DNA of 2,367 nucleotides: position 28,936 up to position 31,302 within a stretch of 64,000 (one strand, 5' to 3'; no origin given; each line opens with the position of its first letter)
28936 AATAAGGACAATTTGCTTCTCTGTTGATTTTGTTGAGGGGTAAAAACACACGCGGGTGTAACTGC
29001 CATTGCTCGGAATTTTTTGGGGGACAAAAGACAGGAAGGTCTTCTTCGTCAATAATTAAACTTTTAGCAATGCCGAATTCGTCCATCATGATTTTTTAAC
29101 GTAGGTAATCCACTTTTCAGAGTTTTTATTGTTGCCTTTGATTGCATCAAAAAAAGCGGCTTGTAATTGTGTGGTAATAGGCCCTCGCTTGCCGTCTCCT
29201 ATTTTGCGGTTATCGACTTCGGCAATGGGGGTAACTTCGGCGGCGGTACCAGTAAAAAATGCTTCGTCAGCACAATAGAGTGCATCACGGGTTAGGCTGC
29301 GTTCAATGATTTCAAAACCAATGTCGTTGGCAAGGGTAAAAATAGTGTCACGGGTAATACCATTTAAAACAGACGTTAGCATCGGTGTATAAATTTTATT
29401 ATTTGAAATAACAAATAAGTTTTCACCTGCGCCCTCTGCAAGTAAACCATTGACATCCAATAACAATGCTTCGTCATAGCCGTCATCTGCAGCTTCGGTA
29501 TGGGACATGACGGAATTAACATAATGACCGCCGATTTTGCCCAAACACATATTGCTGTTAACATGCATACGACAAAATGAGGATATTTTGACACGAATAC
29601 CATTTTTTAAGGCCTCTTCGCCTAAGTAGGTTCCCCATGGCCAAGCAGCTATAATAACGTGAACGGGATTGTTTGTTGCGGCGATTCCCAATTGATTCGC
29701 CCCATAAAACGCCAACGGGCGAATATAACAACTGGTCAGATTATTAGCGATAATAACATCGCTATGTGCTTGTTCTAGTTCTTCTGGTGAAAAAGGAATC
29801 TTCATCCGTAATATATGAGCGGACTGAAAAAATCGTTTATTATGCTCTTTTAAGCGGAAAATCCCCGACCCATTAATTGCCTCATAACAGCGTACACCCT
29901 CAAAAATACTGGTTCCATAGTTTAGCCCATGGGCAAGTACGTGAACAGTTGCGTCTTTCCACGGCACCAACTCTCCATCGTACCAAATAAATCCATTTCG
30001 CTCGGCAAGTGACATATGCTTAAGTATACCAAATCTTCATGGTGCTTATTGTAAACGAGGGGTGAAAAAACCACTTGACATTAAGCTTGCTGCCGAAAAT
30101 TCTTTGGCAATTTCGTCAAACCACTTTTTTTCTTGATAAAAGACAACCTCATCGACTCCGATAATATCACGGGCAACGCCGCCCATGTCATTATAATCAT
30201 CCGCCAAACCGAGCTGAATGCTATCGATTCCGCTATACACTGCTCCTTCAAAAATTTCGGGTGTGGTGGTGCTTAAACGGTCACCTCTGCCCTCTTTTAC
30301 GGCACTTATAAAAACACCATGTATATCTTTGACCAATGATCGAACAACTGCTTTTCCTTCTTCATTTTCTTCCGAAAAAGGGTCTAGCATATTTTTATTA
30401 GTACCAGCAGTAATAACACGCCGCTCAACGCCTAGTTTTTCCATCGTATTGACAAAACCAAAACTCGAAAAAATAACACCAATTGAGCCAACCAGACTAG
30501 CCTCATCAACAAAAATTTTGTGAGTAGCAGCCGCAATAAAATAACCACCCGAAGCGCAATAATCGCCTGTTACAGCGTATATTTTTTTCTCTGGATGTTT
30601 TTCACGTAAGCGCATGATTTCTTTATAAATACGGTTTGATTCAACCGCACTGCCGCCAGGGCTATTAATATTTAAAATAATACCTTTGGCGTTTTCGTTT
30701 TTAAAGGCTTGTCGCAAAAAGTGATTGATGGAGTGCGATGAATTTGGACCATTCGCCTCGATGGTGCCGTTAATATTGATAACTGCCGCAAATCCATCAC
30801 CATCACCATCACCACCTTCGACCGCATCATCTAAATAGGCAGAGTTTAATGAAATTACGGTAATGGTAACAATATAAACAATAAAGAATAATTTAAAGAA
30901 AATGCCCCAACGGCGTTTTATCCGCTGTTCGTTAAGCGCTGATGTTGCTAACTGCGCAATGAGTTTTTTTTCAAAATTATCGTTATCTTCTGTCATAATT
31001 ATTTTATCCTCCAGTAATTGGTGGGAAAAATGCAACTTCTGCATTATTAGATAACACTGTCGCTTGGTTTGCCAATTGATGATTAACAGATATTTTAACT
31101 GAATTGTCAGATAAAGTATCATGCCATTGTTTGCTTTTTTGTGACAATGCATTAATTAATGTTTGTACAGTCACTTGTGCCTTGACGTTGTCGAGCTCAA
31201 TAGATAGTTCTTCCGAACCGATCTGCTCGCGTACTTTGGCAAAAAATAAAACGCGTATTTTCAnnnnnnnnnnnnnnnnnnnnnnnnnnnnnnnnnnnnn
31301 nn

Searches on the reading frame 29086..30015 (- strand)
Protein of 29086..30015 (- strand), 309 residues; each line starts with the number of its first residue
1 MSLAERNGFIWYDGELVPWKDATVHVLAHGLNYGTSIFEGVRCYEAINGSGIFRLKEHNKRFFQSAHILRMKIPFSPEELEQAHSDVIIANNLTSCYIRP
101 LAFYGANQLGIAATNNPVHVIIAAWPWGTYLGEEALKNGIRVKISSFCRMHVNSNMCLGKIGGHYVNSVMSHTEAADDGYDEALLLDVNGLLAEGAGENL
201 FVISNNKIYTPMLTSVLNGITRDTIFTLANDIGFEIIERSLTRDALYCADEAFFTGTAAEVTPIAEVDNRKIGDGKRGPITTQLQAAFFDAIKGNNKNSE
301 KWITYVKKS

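Call 62: search_protein_families(library=pfam, proteins=[window:29086-30015:-], max_evalue=0.00001)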
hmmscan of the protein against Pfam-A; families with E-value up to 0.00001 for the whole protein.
window:29086-30015:- (309 aa): 1 family
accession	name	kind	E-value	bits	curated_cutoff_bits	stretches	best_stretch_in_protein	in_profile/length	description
PF01063.24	Aminotran_4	-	1.5e-49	169.3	28.5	1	37-267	2-223/223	Amino-transferase class IV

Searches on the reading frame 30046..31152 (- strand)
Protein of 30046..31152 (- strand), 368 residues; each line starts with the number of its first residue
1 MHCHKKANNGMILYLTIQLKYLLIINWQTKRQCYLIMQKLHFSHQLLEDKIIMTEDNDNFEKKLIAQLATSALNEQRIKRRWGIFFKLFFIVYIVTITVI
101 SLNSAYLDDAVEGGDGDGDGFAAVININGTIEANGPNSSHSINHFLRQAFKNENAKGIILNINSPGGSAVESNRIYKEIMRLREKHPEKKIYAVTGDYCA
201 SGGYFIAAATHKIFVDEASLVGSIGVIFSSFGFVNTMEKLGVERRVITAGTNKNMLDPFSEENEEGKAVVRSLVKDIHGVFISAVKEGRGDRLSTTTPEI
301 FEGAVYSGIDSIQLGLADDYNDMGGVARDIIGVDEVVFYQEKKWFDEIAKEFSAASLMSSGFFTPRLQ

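Call 62: search_protein_families(library=pfam, proteins=[window:30046-31152:-], max_evalue=0.00001)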
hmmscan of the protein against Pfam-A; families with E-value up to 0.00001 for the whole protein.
window:30046-31152:- (368 aa): 2 families
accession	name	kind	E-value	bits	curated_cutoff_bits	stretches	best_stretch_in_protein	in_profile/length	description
PF01343.23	Peptidase_S49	-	1e-27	97.4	24.9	1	185-322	3-139/154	Peptidase family S49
PF25145.1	NfeD1b_N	-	6e-06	26.4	40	1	142-228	15-99/189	NfeD1b, N-terminal domain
